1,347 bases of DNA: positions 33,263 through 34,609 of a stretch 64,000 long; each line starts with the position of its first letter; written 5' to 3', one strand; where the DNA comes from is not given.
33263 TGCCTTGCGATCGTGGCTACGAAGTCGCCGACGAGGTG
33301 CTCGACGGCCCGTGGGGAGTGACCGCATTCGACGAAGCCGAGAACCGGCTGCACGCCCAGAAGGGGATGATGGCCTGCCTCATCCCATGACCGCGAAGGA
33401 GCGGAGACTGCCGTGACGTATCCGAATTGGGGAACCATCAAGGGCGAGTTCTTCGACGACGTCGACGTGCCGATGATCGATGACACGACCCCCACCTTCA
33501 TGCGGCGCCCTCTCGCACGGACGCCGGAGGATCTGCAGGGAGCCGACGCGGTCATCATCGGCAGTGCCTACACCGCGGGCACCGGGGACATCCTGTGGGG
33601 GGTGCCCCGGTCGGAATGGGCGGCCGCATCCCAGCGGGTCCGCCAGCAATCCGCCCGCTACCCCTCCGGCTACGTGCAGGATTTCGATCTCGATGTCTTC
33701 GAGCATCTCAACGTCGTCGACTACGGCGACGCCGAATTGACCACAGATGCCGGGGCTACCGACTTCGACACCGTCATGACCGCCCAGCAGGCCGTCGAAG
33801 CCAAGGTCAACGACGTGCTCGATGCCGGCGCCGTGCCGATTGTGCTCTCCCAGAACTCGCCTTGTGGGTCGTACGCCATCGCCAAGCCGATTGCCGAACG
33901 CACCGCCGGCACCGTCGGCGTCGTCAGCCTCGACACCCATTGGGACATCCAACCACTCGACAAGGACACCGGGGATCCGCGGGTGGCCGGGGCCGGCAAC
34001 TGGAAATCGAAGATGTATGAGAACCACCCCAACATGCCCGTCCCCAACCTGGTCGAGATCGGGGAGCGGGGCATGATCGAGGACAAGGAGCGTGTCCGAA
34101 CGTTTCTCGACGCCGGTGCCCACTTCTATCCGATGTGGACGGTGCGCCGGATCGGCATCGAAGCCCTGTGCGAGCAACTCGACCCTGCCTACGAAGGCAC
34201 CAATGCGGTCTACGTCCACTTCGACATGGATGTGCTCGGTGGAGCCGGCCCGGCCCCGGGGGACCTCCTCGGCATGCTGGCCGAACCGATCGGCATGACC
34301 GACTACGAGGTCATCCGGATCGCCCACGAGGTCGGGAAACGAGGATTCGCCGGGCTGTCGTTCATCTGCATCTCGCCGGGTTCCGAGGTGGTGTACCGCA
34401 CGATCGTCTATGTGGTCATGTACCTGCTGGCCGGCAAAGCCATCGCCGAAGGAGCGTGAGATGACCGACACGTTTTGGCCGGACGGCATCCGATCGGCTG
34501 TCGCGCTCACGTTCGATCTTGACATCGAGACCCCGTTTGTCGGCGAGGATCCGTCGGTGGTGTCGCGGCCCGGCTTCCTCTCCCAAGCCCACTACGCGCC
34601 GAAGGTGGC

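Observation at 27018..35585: Candidate undescribed N-compound catabolic pathway: Mo-hydroxylase arm and carbamoyltransferase/ureohydrolase/CE4 arm around an Lrp regulator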

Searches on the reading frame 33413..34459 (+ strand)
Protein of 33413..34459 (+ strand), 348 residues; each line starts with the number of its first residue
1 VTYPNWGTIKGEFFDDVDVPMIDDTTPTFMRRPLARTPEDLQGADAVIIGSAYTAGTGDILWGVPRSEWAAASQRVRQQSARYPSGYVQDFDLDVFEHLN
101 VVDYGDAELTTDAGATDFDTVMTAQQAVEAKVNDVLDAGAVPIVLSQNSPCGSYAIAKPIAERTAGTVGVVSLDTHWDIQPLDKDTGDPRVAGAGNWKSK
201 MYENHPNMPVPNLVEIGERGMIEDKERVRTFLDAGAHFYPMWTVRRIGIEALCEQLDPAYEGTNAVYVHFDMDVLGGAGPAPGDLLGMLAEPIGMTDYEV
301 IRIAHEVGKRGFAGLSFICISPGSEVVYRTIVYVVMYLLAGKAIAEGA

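Call 4: search_protein_families(library=pfam, proteins=[window:33413-34459:+])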
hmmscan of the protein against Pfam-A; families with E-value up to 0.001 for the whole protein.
window:33413-34459:+ (348 aa): 1 family
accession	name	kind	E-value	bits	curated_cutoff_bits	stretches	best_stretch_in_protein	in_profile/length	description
PF00491.26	Arginase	-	2.4e-21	76.9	22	1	64-326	15-261/280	Arginase family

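Call 5: search_protein_families(library=ncbifam, proteins=[window:33413-34459:+])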
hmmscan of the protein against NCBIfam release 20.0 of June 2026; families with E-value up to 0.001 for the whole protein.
window:33413-34459:+ (348 aa): 3 families
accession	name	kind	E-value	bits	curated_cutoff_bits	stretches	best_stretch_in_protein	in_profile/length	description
NF002564.0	PRK02190.1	subfamily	5.2e-10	39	302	1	27-322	19-278/307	agmatinase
TIGR01227.1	hutG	equivalog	2.2e-09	37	229.15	1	101-283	71-249/307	formimidoylglutamase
TIGR01229.1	rocF_arginase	equivalog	2.6e-07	30.3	227.6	1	112-277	56-231/300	arginase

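Call 8: search_solved_structures(query=window:33413-34459:+, max_evalue=0.01, show_alignments=3)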
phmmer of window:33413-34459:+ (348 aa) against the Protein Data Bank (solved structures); distinct sequences matched with E-value up to 0.01: 14.
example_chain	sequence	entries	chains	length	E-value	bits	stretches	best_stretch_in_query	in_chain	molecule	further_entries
9fek_A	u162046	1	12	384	4.3e-13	52.2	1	28-323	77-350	Putative agmatinase 2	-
7esr_A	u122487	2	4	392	1.4e-10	44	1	27-327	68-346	Probable agmatinase 2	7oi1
8ryi_C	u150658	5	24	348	9e-10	41.3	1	93-346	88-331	Arginase family protein | metformin hydrolase subunit B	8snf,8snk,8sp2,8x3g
6dkt_A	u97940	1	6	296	7.8e-06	28.4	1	99-304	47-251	Arginase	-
6nfp_A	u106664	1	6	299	8.1e-06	28.3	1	99-304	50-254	Arginase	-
6nbk_A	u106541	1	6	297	1.5e-05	27.4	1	104-298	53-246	Arginase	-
3m1r_A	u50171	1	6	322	6.1e-05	25.4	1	78-342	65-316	Formimidoylglutamase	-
3nio_A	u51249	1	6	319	9e-05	24.9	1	27-322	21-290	Guanidinobutyrase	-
4mxr_A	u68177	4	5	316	0.00011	24.7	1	108-277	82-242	Formiminoglutamase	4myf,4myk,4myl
2a0m_A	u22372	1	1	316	0.00013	24.4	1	108-276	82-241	ARGINASE SUPERFAMILY PROTEIN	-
4myn_A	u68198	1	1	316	0.00017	24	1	108-277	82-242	Formiminoglutamase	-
2ef4_A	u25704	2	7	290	0.0014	21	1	135-283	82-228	Arginase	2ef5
2eiv_A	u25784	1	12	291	0.0014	21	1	135-283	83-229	Arginase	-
6vsu_A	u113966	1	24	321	0.0039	19.5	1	111-326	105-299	Arginase 1, mitochondrial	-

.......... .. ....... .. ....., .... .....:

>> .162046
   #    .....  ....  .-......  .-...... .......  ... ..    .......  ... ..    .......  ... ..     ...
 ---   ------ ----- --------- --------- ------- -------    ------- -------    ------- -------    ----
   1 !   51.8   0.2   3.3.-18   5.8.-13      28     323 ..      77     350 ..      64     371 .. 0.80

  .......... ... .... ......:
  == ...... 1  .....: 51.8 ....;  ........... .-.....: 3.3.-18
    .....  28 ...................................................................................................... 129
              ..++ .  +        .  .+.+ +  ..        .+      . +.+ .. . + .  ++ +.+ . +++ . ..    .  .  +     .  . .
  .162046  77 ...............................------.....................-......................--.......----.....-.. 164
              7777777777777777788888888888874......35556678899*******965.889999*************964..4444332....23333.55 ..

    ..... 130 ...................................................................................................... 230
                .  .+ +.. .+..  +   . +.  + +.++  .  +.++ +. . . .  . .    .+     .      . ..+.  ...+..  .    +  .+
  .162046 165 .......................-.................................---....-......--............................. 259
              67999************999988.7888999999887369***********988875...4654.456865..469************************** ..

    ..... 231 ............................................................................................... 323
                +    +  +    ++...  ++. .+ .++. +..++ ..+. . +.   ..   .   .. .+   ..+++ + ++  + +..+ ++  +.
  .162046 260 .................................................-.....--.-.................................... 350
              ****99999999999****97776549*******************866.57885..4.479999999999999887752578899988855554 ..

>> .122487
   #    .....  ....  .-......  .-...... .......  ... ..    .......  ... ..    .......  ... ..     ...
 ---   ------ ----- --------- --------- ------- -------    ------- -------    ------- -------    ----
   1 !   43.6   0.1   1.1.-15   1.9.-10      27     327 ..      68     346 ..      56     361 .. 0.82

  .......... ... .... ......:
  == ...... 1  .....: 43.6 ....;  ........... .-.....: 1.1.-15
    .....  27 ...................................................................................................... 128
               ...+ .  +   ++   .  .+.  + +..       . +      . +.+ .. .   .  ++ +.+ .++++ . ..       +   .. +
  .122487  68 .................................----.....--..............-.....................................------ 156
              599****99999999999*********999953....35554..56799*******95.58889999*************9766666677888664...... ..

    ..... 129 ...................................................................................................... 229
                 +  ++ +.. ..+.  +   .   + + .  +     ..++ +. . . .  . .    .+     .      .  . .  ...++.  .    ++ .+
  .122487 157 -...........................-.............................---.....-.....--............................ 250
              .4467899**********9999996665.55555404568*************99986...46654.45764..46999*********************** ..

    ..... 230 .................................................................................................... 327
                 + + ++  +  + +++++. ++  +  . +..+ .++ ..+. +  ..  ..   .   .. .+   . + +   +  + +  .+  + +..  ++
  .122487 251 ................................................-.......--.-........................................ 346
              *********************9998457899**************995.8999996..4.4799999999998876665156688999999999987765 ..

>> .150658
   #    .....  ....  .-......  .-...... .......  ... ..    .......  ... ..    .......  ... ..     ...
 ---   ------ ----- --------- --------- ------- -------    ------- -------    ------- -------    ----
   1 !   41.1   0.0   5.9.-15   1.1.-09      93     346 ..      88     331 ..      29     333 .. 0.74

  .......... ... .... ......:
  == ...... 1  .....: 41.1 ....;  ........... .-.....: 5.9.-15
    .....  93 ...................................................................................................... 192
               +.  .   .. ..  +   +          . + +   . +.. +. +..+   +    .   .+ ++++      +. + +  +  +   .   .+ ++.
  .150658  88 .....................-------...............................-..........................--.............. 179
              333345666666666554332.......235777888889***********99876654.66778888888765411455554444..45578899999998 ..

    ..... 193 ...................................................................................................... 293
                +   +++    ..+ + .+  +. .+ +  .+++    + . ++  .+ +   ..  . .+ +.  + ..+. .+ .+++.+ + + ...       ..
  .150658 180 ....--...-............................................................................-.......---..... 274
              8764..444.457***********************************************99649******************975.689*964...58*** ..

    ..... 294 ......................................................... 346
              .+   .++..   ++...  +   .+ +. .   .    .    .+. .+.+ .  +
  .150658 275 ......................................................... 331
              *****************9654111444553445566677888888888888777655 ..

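Call 10: find_homologous_proteins(query=window:33413-34459:+, max_evalue=1e-10)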
Query window:33413-34459:+ (348 aa): 769 proteins with E <= 1e-10 among 8000 candidates; the best 120 are listed.
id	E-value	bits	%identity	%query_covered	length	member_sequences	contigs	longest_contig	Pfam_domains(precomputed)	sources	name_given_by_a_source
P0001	2.5e-235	798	100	100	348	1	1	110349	PF00491.27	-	-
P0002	9.6e-209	711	90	100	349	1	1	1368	PF00491.27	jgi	-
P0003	8.4e-201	685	85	100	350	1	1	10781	PF00491.27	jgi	-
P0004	2.9e-182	624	77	99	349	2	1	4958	PF00491.27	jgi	-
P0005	1.0e-177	609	76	100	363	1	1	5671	PF00491.27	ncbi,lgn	-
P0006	1.6e-176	605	75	99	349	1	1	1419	PF00491.27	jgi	jgi:agmatinase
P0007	2.1e-176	604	75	99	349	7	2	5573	PF00491.27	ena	-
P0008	3.3e-176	604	75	100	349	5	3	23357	PF00491.27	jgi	-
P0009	5.5e-176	603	75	99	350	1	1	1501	PF00491.27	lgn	-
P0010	1.2e-175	602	75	99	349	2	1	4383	PF00491.27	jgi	jgi:agmatinase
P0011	3.1e-175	600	75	99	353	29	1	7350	PF00491.27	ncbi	-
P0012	1.2e-174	599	76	99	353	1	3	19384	PF00491.27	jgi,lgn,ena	-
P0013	3.4e-174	597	73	100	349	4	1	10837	PF00491.27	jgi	jgi:agmatinase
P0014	4.9e-174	596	76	99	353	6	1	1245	PF00491.27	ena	-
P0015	5.8e-173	593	75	99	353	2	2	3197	PF00491.27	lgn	-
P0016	6.6e-173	593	73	99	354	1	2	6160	PF00491.27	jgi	jgi:agmatinase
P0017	1.3e-172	592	73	99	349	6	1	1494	PF00491.27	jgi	jgi:agmatinase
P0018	6.3e-172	590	75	99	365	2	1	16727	PF00491.27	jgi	jgi:agmatinase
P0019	6.6e-172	589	75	99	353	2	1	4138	PF00491.27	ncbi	-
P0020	7.2e-172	589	74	100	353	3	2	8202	PF00491.27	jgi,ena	-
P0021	1.1e-171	589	73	99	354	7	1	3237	PF00491.27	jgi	jgi:agmatinase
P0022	1.4e-171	588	73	99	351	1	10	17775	PF00491.27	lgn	-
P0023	3.2e-171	587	74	99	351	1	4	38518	PF00491.27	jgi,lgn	jgi:agmatinase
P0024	3.3e-171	587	73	99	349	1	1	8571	PF00491.27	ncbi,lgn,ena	-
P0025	1.5e-170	585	72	99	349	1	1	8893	PF00491.27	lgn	-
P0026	2.5e-170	584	72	99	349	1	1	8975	PF00491.27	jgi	jgi:agmatinase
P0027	4.1e-170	584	73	99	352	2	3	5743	PF00491.27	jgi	jgi:agmatinase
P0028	2.6e-168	578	71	99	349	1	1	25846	PF00491.27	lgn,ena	-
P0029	6.1e-168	576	76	93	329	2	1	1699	PF00491.27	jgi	jgi:agmatinase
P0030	2.9e-166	571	72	99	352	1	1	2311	PF00491.27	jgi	jgi:agmatinase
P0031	1.4e-165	569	73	98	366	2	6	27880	PF00491.27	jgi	jgi:agmatinase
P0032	5.5e-165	567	71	99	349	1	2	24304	PF00491.27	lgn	-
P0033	6.2e-164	563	78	91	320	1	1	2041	PF00491.27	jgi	jgi:agmatinase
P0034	7.9e-164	563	70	100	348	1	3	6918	PF00491.27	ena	-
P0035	1.3e-163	562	71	99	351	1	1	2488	PF00491.27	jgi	jgi:agmatinase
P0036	7.2e-163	560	70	100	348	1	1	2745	PF00491.27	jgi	-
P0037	1.9e-161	555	69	98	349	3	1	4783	PF00491.27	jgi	-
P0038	3.8e-161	554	70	99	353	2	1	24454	PF00491.27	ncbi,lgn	-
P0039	1.2e-158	546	68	98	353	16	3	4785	PF00491.27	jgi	jgi:agmatinase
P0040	2.1e-158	545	68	99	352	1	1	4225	PF00491.27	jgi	jgi:agmatinase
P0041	2.1e-158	545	67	99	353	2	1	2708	PF00491.27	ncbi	-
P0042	3.2e-158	544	68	100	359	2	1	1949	PF00491.27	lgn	-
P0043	3.3e-158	544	68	98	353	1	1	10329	PF00491.27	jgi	jgi:agmatinase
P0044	5.4e-158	544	67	99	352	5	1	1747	PF00491.27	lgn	-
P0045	2.3e-157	542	67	99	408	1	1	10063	PF00491.27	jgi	jgi:agmatinase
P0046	5.5e-155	534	82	82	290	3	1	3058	PF00491.27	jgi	jgi:agmatinase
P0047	6.8e-155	534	67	98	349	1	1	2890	PF00491.27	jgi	jgi:agmatinase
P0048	8.1e-153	527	66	99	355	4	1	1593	PF00491.27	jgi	jgi:agmatinase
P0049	1.7e-152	526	70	93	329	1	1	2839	PF00491.27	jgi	jgi:agmatinase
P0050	2.1e-152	525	69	99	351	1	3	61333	PF00491.27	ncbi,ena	-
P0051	5.9e-152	524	65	99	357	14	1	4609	PF00491.27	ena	-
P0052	6.2e-151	520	66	99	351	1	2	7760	PF00491.27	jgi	jgi:agmatinase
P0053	1.8e-150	519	68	99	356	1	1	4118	PF00491.27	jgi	jgi:agmatinase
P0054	6.6e-150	517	66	99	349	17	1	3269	PF00491.27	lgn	-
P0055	9.9e-150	517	65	99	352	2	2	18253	PF00491.27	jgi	jgi:agmatinase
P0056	1.0e-149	516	67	99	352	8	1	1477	PF00491.27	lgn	-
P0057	1.1e-149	516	66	99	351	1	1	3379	PF00491.27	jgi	jgi:agmatinase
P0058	2.3e-149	515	65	99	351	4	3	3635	PF00491.27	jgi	jgi:agmatinase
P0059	2.8e-149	515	69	92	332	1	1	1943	PF00491.27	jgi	jgi:arginase family enzyme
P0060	4.7e-149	514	67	99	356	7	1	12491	PF00491.27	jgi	jgi:agmatinase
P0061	7.8e-149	514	67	96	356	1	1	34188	PF00491.27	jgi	-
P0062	7.9e-149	514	65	99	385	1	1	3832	PF00491.27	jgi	-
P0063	1.5e-148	513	66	99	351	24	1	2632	PF00491.27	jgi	jgi:agmatinase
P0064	1.6e-148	513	67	100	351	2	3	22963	PF00491.27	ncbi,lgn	-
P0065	2.1e-148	512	66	99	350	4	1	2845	PF00491.27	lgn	-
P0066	3.2e-148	512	65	100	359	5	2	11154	PF00491.27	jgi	jgi:agmatinase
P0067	4.0e-148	511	67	99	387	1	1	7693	PF00491.27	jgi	jgi:agmatinase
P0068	5.2e-148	511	67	99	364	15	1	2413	PF00491.27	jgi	jgi:agmatinase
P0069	6.0e-148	511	66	99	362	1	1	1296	PF00491.27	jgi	jgi:agmatinase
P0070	6.6e-148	511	66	99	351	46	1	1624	PF00491.27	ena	-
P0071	1.2e-147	510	67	100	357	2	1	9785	PF00491.27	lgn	-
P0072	1.7e-147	509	66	99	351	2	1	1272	PF00491.27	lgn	-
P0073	2.0e-147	509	65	99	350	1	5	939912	PF00491.27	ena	-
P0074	2.1e-147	509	65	99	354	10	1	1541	PF00491.27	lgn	-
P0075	2.6e-147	509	67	99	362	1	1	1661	PF00491.27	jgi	jgi:agmatinase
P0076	3.6e-147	508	65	99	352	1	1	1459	PF00491.27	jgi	jgi:agmatinase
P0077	4.8e-147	508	65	99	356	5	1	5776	PF00491.27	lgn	-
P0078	5.8e-147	507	65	99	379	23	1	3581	PF00491.27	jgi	jgi:agmatinase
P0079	6.7e-147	507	66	99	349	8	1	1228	PF00491.27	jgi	-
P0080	7.0e-147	507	66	99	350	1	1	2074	PF00491.27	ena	-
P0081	8.7e-147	507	65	100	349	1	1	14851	PF00491.27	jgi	jgi:agmatinase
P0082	1.3e-146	506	65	99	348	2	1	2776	PF00491.27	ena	-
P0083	1.4e-146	506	65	99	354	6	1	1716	PF00491.27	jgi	jgi:agmatinase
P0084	1.8e-146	506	66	99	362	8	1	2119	PF00491.27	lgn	-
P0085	2.0e-146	506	65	99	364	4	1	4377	PF00491.27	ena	-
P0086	2.3e-146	505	65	99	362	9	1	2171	PF00491.27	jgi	jgi:agmatinase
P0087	3.3e-146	505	66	99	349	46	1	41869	PF00491.27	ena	-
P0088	3.6e-146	505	64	99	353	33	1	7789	PF00491.27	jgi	jgi:agmatinase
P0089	6.7e-146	504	65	99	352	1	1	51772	PF00491.27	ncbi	-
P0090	7.6e-146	504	64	99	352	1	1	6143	PF00491.27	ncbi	ncbi:MAG: arginase family protein [Candidatus Rokuibacteriota bacterium]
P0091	1.4e-145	503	65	100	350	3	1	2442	PF00491.27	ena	-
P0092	1.8e-145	503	64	99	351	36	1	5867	PF00491.27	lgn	-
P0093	1.9e-145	502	66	95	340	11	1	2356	PF00491.27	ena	-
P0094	2.0e-145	502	66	98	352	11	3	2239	PF00491.27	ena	-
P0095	2.4e-145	502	65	99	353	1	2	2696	PF00491.27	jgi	jgi:agmatinase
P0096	2.6e-145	502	64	99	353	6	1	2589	PF00491.27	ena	-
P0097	2.7e-145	502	66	99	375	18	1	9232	PF00491.27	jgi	jgi:agmatinase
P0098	4.1e-145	501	65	98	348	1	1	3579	PF00491.27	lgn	-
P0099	4.1e-145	501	64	99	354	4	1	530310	PF00491.27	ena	-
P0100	4.6e-145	501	63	100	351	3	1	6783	PF00491.27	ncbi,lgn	-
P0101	4.9e-145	501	65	99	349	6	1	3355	PF00491.27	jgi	jgi:agmatinase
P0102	5.5e-145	501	68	94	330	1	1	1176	PF00491.27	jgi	jgi:agmatinase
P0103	5.7e-145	501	65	99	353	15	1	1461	PF00491.27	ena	-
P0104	6.4e-145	501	63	99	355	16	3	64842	PF00491.27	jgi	jgi:arginase family enzyme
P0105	6.7e-145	501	65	99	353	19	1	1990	PF00491.27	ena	-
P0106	7.5e-145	500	64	99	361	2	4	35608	PF00491.27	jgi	jgi:agmatinase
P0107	7.5e-145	500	65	99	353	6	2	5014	PF00491.27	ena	-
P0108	8.1e-145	500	64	99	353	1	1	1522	PF00491.27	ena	-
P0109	1.3e-144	500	64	100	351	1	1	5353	PF00491.27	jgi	jgi:agmatinase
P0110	2.4e-144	499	64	99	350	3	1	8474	PF00491.27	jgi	jgi:agmatinase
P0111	2.5e-144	499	66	95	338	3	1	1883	PF00491.27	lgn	-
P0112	3.0e-144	499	65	99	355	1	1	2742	PF00491.27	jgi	jgi:agmatinase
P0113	3.2e-144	498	63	99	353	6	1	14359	PF00491.27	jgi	jgi:agmatinase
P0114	3.3e-144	498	64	99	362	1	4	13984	PF00491.27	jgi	-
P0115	3.6e-144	498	64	99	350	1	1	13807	PF00491.27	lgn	-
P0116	4.0e-144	498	69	92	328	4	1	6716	PF00491.27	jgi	jgi:agmatinase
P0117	5.0e-144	498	65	100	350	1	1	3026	PF00491.27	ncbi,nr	ncbi:MAG: arginase family protein [Candidatus Tectomicrobia bacterium]|nr:arginase family protein [C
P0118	6.3e-144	497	66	94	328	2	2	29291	PF00491.27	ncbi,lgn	ncbi:MAG: arginase family protein [Candidatus Geothermarchaeales archaeon]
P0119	6.6e-144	497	62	99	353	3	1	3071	PF00491.27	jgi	jgi:agmatinase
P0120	6.6e-144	497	64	99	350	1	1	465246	PF00491.27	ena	-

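Call 11: find_encoding_contigs(protein=P0073, flank=10000, max_places=2)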
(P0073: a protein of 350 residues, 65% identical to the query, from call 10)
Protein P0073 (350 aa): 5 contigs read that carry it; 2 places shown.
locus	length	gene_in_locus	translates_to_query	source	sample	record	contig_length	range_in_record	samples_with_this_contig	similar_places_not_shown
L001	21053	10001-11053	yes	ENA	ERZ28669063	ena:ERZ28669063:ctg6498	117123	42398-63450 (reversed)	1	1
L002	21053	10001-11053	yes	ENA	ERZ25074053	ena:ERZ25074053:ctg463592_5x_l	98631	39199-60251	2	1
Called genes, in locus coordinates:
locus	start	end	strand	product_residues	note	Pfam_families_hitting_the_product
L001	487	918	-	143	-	PF04828:GFA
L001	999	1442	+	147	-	PF01638:HxlR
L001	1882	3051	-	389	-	PF14294:DUF4372, PF01609:DDE_Tnp_1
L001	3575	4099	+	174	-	PF01327:Pep_deformylase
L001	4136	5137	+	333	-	PF00551:Formyl_trans_N, PF02911:Formyl_trans_C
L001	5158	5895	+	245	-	PF01416:PseudoU_synth_1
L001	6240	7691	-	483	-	PF13546:DDE_5, PF01609:DDE_Tnp_1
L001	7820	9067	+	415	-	PF01042:Ribonuc_L-PSP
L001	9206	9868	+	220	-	PF06267:DUF1028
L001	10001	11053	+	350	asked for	PF00491:Arginase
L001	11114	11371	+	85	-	-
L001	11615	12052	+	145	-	PF10387:DUF2442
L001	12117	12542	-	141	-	PF01850:PIN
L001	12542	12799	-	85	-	PF02604:PhdYeFM_antitox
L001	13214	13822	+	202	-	PF07592:DDE_Tnp_ISAZ013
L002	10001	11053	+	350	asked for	PF00491:Arginase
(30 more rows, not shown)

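Call 12: find_encoding_contigs(protein=P0118, flank=10000, max_places=2)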
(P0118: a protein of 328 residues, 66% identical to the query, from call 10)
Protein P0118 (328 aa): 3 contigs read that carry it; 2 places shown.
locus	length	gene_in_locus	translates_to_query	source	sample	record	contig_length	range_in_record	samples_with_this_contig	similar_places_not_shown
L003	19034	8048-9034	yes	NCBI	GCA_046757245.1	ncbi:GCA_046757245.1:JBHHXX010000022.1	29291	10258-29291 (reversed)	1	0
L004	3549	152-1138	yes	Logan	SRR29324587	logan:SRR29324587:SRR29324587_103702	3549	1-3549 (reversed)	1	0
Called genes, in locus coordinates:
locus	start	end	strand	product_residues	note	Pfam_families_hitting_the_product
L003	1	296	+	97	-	?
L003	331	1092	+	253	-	PF04055:Radical_SAM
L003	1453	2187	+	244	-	-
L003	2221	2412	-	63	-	-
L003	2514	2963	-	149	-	-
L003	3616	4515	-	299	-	PF00701:DHDPS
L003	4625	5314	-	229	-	PF00149:Metallophos, PF12850:Metallophos_2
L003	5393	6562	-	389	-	PF00155:Aminotran_1_2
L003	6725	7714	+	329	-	PF02729:OTCace_N, PF00185:OTCace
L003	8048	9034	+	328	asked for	PF00491:Arginase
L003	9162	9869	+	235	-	PF04199:Cyclase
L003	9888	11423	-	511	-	PF03853:YjeF_N, PF01256:Carb_kinase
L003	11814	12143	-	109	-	PF11950:DUF3467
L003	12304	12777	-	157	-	PF14196:ATC_hydrolase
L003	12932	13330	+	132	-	-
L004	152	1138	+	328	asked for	PF00491:Arginase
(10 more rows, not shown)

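Call 13: find_encoding_contigs(protein=P0089, flank=10000, max_places=2)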
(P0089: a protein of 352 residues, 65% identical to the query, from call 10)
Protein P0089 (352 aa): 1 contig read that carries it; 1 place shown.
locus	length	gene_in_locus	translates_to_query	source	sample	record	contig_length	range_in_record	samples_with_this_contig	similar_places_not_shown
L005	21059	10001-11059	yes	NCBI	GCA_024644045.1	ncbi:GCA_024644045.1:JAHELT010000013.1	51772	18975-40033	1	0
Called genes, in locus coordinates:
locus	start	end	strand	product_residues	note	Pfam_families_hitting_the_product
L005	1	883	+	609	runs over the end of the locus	PF03190:Thioredox_DsbH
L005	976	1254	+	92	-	PF13145:Rotamase_2 (weak), PF13616:Rotamase_3, PF00639:Rotamase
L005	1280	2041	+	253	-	PF00300:His_Phos_1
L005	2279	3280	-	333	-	PF00072:Response_reg, PF00990:GGDEF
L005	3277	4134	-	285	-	PF03372:Exo_endo_phos, PF14529:Exo_endo_phos_2 (faint)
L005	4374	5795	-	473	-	PF00089:Trypsin, PF13365:Trypsin_2, PF13180:PDZ_2, PF14685:PDZ_Tricorn (faint), PF17820:PDZ_6, PF00595:PDZ, PF13180:PDZ_2, PF17820:PDZ_6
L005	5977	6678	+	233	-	PF00072:Response_reg, PF00486:Trans_reg_C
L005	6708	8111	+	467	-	PF00672:HAMP, PF00512:HisKA (weak), PF13581:HATPase_c_2 (weak), PF02518:HATPase_c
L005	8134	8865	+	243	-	PF02348:CTP_transf_3, PF12804:NTP_transf_3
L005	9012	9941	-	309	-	PF01297:ZnuA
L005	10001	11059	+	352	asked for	PF00491:Arginase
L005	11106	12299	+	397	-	PF01070:FMN_dh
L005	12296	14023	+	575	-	PF02776:TPP_enzyme_N, PF00205:TPP_enzyme_M, PF02775:TPP_enzyme_C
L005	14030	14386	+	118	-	PF00576:Transthyretin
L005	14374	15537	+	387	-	PF01571:GCV_T, PF08669:GCV_T_C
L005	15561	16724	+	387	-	PF07995:GSDH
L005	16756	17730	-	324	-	PF13365:Trypsin_2, PF13180:PDZ_2, PF17820:PDZ_6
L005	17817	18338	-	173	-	PF02566:OsmC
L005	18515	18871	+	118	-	PF16998:17kDa_Anti_2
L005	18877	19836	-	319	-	PF03331:LpxC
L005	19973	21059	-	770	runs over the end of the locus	PF13428:TPR_14 (faint), PF13432:TPR_16 (faint), PF09699:Paired_CXXCH_1 (faint), PF13424:TPR_12 (faint), PF13435:Cytochrome_C554 (faint), PF13429:TPR_15 (weak), PF14559:TPR_19 (weak), PF23914:TPR_CcmH_CycH (weak), +6 more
